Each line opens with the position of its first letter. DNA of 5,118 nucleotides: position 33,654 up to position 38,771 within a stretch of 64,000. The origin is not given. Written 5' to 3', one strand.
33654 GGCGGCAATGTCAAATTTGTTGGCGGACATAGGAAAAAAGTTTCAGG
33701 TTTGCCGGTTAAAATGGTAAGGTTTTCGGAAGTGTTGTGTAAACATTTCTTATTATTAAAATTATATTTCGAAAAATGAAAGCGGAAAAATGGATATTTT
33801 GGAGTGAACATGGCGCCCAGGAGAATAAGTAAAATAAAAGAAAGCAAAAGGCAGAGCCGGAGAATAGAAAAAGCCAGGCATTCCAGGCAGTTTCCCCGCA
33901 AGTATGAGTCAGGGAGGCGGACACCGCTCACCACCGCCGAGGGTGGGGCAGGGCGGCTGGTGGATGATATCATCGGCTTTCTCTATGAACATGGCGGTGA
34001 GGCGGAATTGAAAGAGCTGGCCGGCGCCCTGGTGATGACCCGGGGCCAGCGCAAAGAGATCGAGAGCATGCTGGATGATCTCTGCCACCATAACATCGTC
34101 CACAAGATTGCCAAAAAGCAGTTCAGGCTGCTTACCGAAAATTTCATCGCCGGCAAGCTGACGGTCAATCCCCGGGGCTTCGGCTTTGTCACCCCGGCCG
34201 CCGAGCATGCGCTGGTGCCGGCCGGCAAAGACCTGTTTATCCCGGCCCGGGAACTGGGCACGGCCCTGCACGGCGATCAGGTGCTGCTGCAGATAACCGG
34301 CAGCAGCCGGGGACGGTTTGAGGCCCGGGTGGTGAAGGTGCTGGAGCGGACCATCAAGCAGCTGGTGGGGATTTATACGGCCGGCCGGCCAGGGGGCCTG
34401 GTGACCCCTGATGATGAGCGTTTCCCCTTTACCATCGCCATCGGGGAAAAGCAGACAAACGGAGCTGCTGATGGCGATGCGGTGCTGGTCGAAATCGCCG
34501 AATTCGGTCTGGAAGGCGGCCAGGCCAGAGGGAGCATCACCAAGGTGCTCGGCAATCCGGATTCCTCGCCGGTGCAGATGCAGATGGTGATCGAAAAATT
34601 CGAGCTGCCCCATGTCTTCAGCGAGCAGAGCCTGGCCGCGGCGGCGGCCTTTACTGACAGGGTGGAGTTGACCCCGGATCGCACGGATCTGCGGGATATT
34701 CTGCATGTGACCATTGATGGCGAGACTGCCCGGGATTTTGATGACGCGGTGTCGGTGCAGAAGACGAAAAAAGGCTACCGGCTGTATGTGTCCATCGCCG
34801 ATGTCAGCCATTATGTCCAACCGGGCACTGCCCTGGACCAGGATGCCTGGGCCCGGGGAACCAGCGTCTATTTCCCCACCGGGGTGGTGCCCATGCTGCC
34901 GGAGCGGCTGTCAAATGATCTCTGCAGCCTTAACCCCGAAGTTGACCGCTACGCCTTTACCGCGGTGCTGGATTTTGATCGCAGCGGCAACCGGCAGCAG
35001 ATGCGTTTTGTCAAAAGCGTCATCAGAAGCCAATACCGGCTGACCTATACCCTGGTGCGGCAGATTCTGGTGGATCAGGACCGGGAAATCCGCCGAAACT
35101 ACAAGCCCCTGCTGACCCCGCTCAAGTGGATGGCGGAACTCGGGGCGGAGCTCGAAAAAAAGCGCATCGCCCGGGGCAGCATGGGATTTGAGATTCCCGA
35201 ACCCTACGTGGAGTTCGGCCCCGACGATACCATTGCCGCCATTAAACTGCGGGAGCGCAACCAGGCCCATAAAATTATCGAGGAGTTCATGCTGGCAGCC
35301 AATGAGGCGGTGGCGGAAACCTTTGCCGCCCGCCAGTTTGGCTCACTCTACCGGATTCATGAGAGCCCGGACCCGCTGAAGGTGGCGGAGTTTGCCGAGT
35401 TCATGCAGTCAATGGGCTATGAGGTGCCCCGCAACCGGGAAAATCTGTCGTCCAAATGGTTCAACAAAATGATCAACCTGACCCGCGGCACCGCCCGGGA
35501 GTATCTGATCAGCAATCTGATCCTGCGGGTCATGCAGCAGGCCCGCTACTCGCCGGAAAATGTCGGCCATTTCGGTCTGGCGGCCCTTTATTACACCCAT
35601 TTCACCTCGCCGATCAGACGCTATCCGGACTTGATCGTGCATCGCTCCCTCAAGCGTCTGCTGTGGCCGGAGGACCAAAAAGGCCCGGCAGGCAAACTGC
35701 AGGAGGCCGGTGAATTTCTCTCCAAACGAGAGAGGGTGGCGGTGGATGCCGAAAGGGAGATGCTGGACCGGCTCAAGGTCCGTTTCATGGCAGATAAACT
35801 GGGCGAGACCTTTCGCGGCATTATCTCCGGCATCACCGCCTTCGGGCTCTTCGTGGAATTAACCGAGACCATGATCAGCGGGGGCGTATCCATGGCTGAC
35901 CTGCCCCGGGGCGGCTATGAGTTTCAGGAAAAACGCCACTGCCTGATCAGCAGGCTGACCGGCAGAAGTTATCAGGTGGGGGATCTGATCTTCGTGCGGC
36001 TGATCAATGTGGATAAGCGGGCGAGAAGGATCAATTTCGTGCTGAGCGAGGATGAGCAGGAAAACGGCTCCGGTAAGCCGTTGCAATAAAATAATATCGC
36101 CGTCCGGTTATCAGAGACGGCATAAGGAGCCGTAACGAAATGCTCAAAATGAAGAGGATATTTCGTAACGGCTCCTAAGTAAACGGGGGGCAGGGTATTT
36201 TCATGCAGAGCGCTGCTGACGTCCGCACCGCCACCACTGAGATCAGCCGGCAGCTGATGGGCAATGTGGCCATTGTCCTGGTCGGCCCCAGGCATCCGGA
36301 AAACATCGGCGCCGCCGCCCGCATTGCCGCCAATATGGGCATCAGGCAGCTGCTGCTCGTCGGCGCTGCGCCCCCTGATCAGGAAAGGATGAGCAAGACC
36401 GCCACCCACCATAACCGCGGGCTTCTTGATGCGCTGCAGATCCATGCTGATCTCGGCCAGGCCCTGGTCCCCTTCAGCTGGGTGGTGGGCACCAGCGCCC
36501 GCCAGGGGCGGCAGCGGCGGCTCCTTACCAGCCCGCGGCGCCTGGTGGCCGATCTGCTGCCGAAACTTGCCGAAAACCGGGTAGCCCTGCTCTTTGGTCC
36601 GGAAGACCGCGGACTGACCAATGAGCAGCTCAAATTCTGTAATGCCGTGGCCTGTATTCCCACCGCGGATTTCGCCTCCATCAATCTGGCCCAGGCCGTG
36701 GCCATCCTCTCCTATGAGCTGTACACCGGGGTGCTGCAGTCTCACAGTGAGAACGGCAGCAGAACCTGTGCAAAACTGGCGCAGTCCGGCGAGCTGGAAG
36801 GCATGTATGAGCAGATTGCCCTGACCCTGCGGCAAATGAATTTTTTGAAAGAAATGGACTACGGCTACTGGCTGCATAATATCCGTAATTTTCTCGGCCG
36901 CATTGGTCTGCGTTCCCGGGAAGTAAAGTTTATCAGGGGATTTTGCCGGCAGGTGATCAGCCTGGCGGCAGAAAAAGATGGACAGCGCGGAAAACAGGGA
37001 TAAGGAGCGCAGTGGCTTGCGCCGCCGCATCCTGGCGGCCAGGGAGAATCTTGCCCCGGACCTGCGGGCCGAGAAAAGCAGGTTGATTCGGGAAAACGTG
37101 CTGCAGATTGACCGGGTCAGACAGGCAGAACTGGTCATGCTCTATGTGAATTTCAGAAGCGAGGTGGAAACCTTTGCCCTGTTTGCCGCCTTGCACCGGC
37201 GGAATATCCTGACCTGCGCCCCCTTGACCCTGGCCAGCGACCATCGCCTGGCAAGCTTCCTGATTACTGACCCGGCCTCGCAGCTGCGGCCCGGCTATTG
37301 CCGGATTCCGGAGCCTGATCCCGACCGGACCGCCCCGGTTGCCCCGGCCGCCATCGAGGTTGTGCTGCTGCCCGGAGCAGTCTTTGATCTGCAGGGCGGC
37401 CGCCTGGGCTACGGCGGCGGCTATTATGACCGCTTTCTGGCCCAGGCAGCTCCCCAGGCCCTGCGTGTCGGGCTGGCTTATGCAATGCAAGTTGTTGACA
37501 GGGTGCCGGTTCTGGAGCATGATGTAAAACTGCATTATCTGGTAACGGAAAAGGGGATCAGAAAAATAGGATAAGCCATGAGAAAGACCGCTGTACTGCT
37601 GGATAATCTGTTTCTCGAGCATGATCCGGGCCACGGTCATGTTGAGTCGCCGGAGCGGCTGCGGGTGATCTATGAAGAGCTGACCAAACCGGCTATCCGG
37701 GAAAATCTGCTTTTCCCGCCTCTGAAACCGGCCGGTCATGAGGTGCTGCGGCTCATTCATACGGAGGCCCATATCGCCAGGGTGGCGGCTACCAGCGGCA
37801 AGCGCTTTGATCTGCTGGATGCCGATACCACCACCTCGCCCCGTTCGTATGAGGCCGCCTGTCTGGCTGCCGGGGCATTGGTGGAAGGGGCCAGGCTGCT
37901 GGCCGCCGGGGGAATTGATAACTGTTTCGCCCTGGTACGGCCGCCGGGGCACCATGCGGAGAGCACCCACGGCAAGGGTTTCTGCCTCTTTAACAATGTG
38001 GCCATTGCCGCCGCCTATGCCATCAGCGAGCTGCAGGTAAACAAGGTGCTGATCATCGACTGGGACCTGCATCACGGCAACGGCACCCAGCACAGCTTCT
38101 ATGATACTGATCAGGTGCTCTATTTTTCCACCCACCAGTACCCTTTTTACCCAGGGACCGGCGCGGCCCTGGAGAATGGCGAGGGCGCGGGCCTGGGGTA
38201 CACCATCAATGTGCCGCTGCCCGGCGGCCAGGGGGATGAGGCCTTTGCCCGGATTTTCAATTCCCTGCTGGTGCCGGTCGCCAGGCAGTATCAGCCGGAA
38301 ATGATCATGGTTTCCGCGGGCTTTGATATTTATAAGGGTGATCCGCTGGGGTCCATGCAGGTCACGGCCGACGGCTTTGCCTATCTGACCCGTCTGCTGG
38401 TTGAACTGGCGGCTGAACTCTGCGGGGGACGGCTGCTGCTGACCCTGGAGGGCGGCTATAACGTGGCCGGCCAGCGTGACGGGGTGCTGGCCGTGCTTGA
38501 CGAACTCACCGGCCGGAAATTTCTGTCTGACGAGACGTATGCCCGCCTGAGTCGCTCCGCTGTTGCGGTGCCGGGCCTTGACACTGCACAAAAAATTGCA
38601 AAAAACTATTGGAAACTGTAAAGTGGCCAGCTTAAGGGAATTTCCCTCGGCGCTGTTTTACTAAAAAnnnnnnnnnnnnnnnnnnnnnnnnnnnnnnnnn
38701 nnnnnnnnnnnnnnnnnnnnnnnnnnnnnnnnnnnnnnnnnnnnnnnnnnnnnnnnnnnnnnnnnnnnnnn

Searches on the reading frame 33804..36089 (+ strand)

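Call 51: search_protein_families(library=pfam, proteins=[window:33804-36089:+], max_evalue=0.00001)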
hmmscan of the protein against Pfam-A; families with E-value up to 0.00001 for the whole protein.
window:33804-36089:+ (761 aa): 4 families
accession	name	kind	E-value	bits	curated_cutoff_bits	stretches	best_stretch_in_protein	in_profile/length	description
PF00773.25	RNB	-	5.7e-107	358.2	29.3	1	293-621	1-325/326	RNB domain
PF17876.7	CSD2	-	7.8e-24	84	26.2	1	200-273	2-74/74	Cold shock domain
PF08206.17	OB_RNB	-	4.9e-21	74.6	24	1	117-179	1-58/58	Ribonuclease B OB domain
PF00575.29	S1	-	3.9e-06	27.6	22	0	665-745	3-71/74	S1 RNA binding domain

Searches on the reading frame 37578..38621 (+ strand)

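Call 51: search_protein_families(library=pfam, proteins=[window:37578-38621:+], max_evalue=0.00001)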
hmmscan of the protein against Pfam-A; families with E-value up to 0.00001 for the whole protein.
window:37578-38621:+ (347 aa): 1 family
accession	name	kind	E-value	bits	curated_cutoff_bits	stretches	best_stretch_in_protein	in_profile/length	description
PF00850.24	Hist_deacetyl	-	3.3e-94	316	27.9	1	21-308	1-296/298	Histone deacetylase domain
